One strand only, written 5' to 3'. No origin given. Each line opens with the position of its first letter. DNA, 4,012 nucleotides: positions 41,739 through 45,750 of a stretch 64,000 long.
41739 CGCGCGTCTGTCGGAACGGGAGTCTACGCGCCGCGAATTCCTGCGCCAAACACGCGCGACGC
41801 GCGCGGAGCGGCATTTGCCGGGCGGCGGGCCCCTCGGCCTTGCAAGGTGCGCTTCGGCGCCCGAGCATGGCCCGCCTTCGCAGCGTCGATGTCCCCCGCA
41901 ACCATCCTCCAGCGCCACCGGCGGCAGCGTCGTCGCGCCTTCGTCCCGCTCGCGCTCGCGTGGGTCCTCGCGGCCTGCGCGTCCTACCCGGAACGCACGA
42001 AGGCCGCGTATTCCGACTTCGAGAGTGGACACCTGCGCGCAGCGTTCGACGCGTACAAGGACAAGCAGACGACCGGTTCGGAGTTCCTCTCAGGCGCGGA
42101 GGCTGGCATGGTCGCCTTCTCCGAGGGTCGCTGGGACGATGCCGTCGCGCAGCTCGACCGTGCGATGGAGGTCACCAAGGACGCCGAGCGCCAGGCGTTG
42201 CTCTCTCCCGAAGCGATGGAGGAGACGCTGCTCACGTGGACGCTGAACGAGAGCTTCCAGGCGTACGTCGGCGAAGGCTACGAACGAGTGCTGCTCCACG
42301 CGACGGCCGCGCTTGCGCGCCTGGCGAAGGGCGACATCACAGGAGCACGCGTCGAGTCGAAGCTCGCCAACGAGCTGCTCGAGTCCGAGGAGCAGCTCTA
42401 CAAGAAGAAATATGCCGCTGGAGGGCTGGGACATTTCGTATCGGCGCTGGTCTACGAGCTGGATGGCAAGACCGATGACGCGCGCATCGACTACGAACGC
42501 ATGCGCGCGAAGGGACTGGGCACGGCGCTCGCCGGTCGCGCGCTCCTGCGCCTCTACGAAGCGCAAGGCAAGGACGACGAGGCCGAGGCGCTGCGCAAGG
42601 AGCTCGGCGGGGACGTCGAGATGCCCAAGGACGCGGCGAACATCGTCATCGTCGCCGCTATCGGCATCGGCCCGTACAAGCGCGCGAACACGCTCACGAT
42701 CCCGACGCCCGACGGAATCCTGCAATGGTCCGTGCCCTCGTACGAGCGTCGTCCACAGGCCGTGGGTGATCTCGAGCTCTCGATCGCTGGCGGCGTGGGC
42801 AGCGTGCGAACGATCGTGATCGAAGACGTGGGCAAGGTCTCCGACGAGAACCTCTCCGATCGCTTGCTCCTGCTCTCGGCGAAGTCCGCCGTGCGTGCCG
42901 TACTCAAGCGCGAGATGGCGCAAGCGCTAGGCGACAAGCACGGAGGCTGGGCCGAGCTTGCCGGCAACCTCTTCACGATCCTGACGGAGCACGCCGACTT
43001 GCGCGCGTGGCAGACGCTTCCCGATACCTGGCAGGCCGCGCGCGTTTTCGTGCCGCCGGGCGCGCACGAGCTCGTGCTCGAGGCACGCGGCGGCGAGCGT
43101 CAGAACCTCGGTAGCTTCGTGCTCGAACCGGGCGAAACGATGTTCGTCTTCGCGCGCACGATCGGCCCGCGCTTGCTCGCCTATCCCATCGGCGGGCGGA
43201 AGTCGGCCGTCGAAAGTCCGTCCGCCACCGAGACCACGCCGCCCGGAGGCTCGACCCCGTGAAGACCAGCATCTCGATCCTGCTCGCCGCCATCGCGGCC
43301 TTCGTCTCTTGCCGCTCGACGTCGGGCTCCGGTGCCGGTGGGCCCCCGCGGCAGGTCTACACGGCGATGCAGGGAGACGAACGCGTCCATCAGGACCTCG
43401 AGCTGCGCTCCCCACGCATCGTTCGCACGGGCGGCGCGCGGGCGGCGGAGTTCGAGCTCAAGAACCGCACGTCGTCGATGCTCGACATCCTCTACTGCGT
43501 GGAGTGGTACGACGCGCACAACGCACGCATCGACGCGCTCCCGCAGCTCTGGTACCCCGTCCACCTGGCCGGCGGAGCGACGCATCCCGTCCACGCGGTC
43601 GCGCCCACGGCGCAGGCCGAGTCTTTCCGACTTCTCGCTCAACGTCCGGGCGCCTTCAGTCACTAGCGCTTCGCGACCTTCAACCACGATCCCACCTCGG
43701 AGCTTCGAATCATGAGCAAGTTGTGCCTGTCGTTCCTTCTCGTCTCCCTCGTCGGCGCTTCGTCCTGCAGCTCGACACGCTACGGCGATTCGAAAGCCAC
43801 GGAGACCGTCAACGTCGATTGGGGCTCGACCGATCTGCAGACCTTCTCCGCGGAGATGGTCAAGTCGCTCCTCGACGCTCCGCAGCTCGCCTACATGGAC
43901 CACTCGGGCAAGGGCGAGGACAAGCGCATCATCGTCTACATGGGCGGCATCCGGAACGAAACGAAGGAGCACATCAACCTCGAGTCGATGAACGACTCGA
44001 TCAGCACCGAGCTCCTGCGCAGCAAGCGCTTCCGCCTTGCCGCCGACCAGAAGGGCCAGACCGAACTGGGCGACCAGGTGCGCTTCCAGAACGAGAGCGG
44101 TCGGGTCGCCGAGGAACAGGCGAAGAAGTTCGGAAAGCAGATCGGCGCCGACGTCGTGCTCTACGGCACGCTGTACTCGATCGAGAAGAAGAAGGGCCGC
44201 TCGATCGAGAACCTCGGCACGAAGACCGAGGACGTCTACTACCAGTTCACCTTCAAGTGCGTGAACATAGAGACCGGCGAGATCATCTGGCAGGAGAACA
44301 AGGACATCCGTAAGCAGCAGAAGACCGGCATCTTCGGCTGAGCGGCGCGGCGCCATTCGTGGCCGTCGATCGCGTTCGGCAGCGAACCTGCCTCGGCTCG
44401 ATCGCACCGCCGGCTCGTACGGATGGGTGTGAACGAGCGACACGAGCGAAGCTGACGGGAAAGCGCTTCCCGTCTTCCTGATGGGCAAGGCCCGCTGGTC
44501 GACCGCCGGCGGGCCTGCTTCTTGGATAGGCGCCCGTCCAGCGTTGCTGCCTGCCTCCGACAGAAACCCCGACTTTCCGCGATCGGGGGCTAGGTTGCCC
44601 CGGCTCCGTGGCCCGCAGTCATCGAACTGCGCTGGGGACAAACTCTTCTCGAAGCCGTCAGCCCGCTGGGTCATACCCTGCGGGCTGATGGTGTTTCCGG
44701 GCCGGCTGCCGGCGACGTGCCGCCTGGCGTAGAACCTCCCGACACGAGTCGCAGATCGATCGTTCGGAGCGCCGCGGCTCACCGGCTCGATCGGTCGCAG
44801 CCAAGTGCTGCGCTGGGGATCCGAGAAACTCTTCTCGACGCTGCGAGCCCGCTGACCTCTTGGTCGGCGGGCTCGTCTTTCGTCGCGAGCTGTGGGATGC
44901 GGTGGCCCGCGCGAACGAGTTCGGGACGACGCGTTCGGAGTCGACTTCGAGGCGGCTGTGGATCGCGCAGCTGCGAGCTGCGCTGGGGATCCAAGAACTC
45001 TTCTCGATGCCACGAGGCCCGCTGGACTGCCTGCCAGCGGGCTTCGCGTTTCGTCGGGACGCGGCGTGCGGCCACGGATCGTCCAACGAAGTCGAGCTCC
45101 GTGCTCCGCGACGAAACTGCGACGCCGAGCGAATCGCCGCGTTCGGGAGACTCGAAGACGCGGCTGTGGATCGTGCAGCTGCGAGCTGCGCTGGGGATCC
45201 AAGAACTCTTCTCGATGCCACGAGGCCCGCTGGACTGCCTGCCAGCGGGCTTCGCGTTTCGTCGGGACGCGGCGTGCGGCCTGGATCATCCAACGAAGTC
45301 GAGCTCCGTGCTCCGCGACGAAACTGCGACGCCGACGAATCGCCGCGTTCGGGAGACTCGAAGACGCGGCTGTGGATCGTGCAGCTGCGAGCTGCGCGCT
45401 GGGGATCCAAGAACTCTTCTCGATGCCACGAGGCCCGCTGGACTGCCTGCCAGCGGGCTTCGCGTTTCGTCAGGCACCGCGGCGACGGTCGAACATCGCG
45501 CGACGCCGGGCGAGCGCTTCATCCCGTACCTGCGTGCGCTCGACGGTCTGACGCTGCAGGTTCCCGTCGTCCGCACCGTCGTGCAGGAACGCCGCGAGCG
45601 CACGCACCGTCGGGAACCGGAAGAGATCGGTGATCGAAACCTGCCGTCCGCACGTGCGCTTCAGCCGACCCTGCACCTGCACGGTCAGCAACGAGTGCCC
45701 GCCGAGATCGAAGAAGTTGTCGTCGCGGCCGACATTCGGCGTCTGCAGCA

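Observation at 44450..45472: Non-coding tandem array of hairpin-bearing units with compensatory stem changes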

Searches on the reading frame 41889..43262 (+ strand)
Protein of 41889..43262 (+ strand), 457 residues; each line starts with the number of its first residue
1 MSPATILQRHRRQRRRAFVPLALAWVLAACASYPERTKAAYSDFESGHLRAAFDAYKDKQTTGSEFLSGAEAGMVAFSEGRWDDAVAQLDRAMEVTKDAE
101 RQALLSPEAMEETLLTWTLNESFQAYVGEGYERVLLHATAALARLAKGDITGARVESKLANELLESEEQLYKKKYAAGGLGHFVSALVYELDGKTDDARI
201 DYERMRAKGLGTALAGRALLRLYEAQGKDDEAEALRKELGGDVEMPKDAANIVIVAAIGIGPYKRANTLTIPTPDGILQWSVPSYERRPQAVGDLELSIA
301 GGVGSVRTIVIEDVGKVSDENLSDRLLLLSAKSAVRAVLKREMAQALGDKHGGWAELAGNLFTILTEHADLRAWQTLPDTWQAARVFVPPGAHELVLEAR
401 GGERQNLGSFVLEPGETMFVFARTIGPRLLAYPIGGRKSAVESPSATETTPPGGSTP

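Call 36: search_protein_families(library=pfam, proteins=[window:41889-43262:+], max_evalue=0.01)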
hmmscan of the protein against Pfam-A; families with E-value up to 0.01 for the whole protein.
window:41889-43262:+ (457 aa): 1 family
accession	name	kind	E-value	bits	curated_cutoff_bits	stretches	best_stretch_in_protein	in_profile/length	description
PF13176.12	TPR_7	-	0.0067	16.9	27.9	0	79-101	12-34/36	Tetratricopeptide repeat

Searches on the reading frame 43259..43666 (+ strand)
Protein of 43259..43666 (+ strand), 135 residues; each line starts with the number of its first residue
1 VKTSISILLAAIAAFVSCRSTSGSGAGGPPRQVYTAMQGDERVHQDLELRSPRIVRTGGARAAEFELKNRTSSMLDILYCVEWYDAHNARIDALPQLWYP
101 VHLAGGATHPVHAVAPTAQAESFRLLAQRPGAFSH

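Call 12: search_protein_families(library=pfam, proteins=[window:43259-43666:+], max_evalue=0.001)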
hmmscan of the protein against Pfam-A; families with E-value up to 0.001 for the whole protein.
window:43259-43666:+ (135 aa): 1 family
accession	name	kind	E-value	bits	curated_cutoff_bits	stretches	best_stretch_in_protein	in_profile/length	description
PF07233.18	DUF1425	-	8.9e-13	48.4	28.3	1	41-125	8-92/96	Protein of unknown function (DUF1425)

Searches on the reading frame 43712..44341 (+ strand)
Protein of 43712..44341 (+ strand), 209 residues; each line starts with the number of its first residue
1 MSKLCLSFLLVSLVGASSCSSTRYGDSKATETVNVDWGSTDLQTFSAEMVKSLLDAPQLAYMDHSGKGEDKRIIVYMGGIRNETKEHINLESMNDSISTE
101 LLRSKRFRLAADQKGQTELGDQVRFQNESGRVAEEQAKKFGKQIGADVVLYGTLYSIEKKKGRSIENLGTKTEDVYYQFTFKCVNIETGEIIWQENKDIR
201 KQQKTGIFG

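Call 12: search_protein_families(library=pfam, proteins=[window:43712-44341:+], max_evalue=0.001)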
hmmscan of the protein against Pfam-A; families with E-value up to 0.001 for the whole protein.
window:43712-44341:+ (209 aa): 1 family
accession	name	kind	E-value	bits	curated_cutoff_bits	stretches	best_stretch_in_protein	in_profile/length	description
PF13036.11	LpoB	-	2.7e-32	112.1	22.3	1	41-199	1-147/147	Peptidoglycan-synthase activator LpoB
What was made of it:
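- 43712..44341 (+): lpoB-like lipoprotein gene, the last gene of the conserved upstream operon (orf912, TPR protein, DUF1425, LpoB). It contains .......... at 44180-44189, which is complementary to the invariant sRNA module. Pfam PF13036, E=2.7e-32 (call 12).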

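Call 14: find_encoding_contigs(protein=window:43712-44341:+, flank=3000, max_places=6)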
Protein window:43712-44341:+ (209 aa): 3 contigs read that carry it; 3 places shown.
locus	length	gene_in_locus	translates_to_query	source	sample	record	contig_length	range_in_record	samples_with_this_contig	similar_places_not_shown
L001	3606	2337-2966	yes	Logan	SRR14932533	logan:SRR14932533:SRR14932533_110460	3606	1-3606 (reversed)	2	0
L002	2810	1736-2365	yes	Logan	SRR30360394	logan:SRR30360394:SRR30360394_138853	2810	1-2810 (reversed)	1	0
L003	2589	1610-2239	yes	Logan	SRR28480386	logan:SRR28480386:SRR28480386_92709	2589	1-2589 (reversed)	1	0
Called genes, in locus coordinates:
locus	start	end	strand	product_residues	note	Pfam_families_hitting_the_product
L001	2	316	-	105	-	?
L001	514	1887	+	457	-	-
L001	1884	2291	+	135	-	PF07233:DUF1425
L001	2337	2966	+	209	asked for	PF13036:LpoB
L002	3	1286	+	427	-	?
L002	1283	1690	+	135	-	PF07233:DUF1425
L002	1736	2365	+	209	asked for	PF13036:LpoB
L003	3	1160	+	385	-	?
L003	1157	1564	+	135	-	PF07233:DUF1425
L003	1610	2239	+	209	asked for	PF13036:LpoB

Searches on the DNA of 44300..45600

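Call 8: search_rna_families(source=window, start=44300, end=45600, threshold=evalue, max_evalue=10, show_alignments=3)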
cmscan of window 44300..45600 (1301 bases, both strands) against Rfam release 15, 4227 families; matches with E-value up to 10: 10.
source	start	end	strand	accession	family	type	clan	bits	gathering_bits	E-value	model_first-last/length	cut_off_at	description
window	44893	45040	+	RF01874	MIAT_exon1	Gene; lncRNA;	-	24.3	110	8.4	1-135/135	no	Myocardial infarction associated transcript exon 1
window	44484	44516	+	RF01356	CRISPR-DR28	Gene; CRISPR;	-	19.3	35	2.1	1-24/24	no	CRISPR RNA direct repeat element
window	45410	45465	+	RF01678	P37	Gene; sRNA;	-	18.1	50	1.5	1-62/62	no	Pseudomonas sRNA P37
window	44665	44775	-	RF01721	Pseudomon-groES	Cis-reg;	-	17.8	50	1.8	1-111/111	no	Pseudomon-groES RNA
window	44767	44790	+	RF02802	PyrR204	Gene; snRNA; snoRNA; HACA-box;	-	15.9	71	4.4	1-57/57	no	Pyrobaculum sRNA 204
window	45174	45260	-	RF03015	Transposase-2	Gene; sRNA;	-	15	42.7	4.9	1-69/69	no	Transposase-2 RNA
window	45380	45468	-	RF03015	Transposase-2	Gene; sRNA;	-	14.8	42.7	5.4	1-69/69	no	Transposase-2 RNA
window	45008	45052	-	RF03015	Transposase-2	Gene; sRNA;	-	13.9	42.7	8.9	1-69/69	no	Transposase-2 RNA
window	44821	44875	+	RF01670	P17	Gene; sRNA;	-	13.1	45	1.4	1-282/282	no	Pseudomonas sRNA P17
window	45390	45489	+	RF02690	BTH_s1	Gene; sRNA;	-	12.6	74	3.4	1-205/205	no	Burkholderia sRNA 1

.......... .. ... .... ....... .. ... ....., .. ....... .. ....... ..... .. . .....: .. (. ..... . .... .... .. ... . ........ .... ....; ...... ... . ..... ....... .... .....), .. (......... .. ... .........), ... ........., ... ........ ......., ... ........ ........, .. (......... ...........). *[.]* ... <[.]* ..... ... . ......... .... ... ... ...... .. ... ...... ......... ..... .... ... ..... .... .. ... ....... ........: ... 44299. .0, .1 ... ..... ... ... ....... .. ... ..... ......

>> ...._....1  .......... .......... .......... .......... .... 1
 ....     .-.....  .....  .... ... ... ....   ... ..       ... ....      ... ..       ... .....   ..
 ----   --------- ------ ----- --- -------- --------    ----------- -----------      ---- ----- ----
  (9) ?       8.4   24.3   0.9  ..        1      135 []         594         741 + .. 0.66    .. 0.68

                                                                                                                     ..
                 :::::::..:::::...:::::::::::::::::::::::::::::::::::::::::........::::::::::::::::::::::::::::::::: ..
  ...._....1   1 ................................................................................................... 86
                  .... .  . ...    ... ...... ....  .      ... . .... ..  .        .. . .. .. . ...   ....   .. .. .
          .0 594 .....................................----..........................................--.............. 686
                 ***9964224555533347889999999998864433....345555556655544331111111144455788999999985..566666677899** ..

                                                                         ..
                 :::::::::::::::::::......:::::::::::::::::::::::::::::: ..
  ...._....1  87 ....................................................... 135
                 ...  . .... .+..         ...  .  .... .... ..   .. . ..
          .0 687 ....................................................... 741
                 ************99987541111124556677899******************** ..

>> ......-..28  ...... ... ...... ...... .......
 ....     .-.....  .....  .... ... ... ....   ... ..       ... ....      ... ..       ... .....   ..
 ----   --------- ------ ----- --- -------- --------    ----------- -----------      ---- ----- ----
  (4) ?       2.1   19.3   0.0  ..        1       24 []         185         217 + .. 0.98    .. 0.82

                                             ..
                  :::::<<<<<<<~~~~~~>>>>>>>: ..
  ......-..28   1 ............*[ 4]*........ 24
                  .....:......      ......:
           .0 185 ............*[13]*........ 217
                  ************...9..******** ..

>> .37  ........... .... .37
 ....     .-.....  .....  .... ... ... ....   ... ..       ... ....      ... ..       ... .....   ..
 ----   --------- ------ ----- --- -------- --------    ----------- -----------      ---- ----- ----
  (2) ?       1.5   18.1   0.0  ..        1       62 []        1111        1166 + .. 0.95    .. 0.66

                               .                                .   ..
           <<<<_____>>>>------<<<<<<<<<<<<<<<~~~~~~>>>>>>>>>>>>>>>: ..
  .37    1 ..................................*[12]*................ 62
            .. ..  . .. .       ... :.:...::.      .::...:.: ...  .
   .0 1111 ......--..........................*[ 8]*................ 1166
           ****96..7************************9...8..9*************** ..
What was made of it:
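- On Any Rfam 15 family: The best sub-threshold hits on the region are unrelated and have E>1 (call 8).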
